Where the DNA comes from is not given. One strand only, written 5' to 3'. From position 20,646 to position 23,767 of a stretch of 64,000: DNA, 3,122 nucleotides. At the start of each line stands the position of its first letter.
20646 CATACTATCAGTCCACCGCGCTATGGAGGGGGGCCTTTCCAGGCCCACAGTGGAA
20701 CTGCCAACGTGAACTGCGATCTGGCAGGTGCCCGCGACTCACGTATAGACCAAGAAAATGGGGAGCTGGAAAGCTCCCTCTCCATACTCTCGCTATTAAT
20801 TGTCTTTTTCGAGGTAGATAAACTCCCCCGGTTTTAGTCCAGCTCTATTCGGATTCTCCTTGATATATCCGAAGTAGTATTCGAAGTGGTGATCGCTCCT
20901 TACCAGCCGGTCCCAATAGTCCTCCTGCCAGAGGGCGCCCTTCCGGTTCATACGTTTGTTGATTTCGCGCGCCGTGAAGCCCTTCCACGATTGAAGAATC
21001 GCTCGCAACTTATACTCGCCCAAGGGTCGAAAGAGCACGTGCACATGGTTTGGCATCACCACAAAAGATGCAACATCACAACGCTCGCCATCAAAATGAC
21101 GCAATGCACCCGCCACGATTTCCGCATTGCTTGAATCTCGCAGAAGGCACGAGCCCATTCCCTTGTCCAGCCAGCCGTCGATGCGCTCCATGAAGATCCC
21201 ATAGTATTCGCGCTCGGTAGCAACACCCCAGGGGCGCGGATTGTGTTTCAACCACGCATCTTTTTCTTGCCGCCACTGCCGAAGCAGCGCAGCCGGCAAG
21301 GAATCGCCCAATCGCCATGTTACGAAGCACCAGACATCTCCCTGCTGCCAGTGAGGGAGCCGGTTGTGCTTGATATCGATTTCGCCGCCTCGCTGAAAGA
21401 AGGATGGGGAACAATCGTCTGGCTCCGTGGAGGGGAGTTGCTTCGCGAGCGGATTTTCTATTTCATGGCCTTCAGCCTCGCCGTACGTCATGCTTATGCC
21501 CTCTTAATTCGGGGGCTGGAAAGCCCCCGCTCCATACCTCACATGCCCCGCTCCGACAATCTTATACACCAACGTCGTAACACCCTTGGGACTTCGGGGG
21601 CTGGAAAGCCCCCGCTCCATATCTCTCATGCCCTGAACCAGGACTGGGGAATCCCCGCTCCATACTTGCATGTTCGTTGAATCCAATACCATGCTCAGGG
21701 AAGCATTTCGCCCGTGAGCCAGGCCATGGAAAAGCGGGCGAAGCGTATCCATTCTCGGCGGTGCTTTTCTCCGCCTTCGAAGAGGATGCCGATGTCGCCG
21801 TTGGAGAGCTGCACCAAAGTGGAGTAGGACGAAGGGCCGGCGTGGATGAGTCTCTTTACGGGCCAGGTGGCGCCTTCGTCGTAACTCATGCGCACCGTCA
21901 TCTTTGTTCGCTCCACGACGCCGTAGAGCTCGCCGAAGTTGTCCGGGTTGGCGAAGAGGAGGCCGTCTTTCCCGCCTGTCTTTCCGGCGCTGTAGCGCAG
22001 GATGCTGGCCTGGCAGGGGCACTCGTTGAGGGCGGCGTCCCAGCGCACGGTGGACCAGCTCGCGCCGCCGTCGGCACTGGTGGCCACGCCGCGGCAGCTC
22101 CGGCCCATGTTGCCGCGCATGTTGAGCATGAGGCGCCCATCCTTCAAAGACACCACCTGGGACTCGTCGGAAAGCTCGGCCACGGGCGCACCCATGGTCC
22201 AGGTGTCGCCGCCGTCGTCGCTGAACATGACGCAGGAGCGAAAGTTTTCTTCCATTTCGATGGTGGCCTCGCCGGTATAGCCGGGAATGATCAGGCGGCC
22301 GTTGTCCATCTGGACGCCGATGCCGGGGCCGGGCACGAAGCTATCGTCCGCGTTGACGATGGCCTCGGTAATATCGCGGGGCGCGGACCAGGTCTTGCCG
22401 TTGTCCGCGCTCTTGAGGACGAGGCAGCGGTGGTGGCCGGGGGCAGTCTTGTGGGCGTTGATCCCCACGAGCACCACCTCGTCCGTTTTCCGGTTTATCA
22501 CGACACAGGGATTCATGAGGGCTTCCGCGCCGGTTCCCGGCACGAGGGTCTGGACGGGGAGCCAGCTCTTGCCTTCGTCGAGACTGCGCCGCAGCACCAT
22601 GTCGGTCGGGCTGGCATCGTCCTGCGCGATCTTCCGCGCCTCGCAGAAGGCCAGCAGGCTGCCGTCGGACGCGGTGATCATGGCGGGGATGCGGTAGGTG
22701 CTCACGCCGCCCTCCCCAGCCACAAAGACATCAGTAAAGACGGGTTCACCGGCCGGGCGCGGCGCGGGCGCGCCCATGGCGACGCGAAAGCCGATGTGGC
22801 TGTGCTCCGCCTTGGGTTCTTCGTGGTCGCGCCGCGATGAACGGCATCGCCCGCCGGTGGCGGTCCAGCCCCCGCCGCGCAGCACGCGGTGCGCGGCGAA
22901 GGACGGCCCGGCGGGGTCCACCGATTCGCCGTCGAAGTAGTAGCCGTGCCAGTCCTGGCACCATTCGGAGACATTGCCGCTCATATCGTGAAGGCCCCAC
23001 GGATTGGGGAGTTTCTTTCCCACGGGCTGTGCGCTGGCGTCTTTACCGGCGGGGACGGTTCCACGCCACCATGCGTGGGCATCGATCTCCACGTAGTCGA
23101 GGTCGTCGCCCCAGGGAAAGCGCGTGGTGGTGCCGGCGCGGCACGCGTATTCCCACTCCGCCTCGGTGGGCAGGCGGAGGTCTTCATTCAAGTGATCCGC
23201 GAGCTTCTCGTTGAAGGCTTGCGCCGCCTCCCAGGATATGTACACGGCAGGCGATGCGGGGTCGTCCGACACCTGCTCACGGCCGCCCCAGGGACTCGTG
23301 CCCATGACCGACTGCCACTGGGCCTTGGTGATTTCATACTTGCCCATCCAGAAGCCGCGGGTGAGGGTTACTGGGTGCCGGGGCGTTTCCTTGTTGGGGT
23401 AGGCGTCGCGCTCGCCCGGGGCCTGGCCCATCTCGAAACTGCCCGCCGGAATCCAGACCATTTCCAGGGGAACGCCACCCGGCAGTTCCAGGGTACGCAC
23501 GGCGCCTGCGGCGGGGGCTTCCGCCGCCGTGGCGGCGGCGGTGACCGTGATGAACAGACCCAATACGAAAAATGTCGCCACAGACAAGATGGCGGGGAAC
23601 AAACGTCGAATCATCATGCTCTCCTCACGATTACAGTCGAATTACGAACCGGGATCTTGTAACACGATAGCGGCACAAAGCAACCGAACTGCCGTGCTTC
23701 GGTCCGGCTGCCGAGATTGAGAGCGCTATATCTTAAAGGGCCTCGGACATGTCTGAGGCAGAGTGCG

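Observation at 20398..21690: A RAYT (REP-associated tyrosine transposase) and its own REP family in a Planctomycete-like genome, including a tandem array of three head-to-head REP doublets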

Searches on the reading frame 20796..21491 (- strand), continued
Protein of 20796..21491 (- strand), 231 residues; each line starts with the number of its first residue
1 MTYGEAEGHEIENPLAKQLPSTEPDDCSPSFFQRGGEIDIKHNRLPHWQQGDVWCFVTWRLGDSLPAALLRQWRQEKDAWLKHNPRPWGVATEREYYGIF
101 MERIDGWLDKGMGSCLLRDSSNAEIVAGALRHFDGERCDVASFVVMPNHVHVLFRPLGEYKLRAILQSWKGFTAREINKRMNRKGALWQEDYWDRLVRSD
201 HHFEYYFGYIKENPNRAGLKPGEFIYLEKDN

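Call 52: fold_search(model_id=the predicted structure, library=pdb)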
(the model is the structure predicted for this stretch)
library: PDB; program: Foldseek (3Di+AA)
matches with E <= 10: 662; with E <= 0.001: 15
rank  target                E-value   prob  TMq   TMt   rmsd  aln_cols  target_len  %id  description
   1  4er8_A                9.7e-06  1.00  0.45  0.62   5.2       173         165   16  Structure of the REP associates tyrosine transposase bound to a REP hairpin (released 2012-08-15)
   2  2f4f_A                2.4e-04  1.00  0.38  0.65  12.8       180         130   16  Crystal structure of IS200 transposase (released 2005-12-13)
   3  2xma_A                2.9e-04  1.00  0.31  0.49   9.4       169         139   12  DEINOCOCCUS RADIODURANS ISDRA2 TRANSPOSASE RIGHT END DNA COMPLEX (released 2010-10-13)
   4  2xm3_D                3.2e-04  1.00  0.34  0.58   6.2       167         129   13  Deinococcus radiodurans ISDra2 Transposase Left end DNA complex (released 2010-10-13)
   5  2xm3_A                3.2e-04  1.00  0.33  0.57  10.3       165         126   13  Deinococcus radiodurans ISDra2 Transposase Left end DNA complex (released 2010-10-13)
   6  2xm3_C                3.2e-04  1.00  0.31  0.53   9.0       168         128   12  Deinococcus radiodurans ISDra2 Transposase Left end DNA complex (released 2010-10-13)
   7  2xm3_B                3.2e-04  1.00  0.29  0.49  10.8       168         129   13  Deinococcus radiodurans ISDra2 Transposase Left end DNA complex (released 2010-10-13)
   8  2xma_B                4.4e-04  1.00  0.31  0.51   9.3       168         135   14  DEINOCOCCUS RADIODURANS ISDRA2 TRANSPOSASE RIGHT END DNA COMPLEX (released 2010-10-13)
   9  2xqc_D                4.6e-04  1.00  0.34  0.56   6.4       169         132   13  DEINOCOCCUS RADIODURANS ISDRA2 TRANSPOSASE COMPLEXED WITH LEFT END RECOGNITION AND CLEAVAGE SITE AND ZN (released 2010-10-13)
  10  2xma_E                4.9e-04  1.00  0.31  0.49   9.4       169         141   12  DEINOCOCCUS RADIODURANS ISDRA2 TRANSPOSASE RIGHT END DNA COMPLEX (released 2010-10-13)
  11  2ec2_A                5.9e-04  1.00  0.30  0.50  11.8       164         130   15  Crystal structure of transposase from Sulfolobus tokodaii (released 2007-02-27)
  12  2ec2_D                7.0e-04  1.00  0.32  0.54  11.4       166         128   16  Crystal structure of transposase from Sulfolobus tokodaii (released 2007-02-27)
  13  2ec2_E                8.4e-04  1.00  0.34  0.57  11.8       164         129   15  Crystal structure of transposase from Sulfolobus tokodaii (released 2007-02-27)
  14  2vjv_A                8.9e-04  1.00  0.32  0.57  10.5       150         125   11  Crystal structure of the IS608 transposase in complex with left end 26-mer DNA hairpin and a 6-mer DNA representing th (released 2008-02-19)
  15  2ec2_B                9.4e-04  1.00  0.28  0.47  10.9       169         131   15  Crystal structure of transposase from Sulfolobus tokodaii (released 2007-02-27)
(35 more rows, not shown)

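Call 57: find_encoding_contigs(protein=P0005, flank=1500, max_places=1)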
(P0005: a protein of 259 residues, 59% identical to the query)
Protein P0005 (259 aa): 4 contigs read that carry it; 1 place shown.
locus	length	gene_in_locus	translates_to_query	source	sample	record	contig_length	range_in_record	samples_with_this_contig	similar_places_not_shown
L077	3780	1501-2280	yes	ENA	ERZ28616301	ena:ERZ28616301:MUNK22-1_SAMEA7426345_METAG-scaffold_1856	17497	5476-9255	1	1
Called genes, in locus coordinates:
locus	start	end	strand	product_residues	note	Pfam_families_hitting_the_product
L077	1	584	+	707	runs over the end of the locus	PF01935:DUF87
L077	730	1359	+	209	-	-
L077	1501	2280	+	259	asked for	PF01797:Y1_Tnp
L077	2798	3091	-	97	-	-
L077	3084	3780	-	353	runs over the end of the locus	-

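Call 58: find_encoding_contigs(protein=P0047, flank=1500, max_places=1)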
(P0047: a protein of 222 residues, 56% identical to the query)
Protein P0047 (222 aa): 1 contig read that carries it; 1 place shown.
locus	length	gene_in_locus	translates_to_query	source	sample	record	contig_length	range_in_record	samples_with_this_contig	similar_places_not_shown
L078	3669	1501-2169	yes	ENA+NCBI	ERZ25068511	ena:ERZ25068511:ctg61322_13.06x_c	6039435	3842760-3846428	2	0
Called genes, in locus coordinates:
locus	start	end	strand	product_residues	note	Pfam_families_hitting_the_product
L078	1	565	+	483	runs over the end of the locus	PF00884:Sulfatase, PF01663:Phosphodiest, PF02995:DUF229 (weak), PF16347:SGSH_C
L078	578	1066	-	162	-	-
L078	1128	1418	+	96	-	-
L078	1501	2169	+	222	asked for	PF01797:Y1_Tnp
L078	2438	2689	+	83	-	-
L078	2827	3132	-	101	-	-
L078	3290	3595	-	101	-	-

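Call 59: find_encoding_contigs(protein=P0070, flank=1500, max_places=1)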
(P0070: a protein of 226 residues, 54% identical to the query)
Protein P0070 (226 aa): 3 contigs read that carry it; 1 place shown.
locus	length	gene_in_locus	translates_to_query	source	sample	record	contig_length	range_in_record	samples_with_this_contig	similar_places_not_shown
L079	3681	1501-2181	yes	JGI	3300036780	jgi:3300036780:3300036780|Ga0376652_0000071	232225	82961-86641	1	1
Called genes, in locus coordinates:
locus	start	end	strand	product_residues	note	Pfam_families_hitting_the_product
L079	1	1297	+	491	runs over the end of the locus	PF01565:FAD_binding_4, PF08031:BBE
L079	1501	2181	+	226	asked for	PF01797:Y1_Tnp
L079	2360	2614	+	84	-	-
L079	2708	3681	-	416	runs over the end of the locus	PF07586:HXXSHH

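Call 70: find_related_loci(query=A2, collection=metagenome_contigs, flank=1500)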
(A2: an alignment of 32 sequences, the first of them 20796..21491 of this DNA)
Query A2 (231 aa) in metagenome_contigs; peptide patterns used: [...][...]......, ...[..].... (x = any residue, [..] = any of these).
600 stretches matched a pattern (row limit reached: there are more); 444 encode a relative of the query (tblastn E <= 1e-3); the best 80 are kept; 80 distinct loci.
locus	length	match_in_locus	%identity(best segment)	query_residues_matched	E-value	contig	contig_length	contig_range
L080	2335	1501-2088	62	30-225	7e-86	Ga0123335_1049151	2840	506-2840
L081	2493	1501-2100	61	30-229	2e-84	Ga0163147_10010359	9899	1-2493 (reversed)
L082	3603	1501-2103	61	30-230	5e-84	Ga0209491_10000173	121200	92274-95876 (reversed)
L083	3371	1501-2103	59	30-230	6e-82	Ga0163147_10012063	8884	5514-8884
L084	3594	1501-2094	62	29-225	1e-81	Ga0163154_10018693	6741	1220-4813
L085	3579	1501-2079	60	30-222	3e-79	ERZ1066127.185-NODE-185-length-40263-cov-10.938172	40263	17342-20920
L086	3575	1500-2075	62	31-222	2e-78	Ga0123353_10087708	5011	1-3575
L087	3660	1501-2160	52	7-220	4e-78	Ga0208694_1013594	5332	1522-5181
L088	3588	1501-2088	59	30-225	2e-76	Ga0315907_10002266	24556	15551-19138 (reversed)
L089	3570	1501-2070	58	18-217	5e-76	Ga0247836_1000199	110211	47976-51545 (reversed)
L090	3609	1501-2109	56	28-230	1e-75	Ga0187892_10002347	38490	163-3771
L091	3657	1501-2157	53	12-230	3e-75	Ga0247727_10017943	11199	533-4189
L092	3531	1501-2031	64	53-229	3e-75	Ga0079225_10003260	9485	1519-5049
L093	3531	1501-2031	64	53-229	3e-75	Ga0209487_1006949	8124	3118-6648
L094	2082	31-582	59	30-213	2e-74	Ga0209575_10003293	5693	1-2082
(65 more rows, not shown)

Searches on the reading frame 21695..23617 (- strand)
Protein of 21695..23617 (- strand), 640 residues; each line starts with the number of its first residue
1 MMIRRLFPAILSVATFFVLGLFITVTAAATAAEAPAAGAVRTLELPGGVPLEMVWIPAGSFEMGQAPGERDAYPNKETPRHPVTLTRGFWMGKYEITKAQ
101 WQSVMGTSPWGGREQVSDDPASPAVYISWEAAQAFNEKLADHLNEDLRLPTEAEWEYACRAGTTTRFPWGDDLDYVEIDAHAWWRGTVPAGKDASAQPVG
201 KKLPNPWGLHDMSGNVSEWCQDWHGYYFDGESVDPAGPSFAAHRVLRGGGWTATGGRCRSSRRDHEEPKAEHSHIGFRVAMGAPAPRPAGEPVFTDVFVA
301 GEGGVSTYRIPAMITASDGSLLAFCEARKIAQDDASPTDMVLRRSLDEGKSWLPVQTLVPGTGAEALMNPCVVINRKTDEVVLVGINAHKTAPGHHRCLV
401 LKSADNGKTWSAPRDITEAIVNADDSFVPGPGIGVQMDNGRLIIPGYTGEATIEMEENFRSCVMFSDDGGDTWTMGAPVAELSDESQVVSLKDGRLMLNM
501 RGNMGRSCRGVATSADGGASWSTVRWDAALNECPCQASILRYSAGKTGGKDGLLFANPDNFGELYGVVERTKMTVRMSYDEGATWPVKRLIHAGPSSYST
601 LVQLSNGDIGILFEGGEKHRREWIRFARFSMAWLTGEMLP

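Call 69: search_protein_families(library=pfam, proteins=[window:21695-23617:-], max_evalue=0.001)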
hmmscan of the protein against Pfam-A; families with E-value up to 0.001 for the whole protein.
window:21695-23617:- (640 aa): 5 families
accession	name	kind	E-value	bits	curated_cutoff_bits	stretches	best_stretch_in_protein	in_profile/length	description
PF03781.23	FGE-sulfatase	-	1.4e-49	169.5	23.3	1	52-280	4-254/255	Sulfatase-modifying factor enzyme 1-like domain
PF13088.12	BNR_2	-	5.9e-37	128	31.4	1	319-611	1-277/277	BNR repeat-like domain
PF13859.12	BNR_3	-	8.5e-22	78.4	27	1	311-523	2-212/308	BNR repeat-like domain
PF02012.26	BNR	-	3.4e-08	32.7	27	0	465-474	2-11/12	BNR/Asp-box repeat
PF24316.1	Tli3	-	6.7e-05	23.7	27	0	436-476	59-98/129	T6SS Tli3 immunity protein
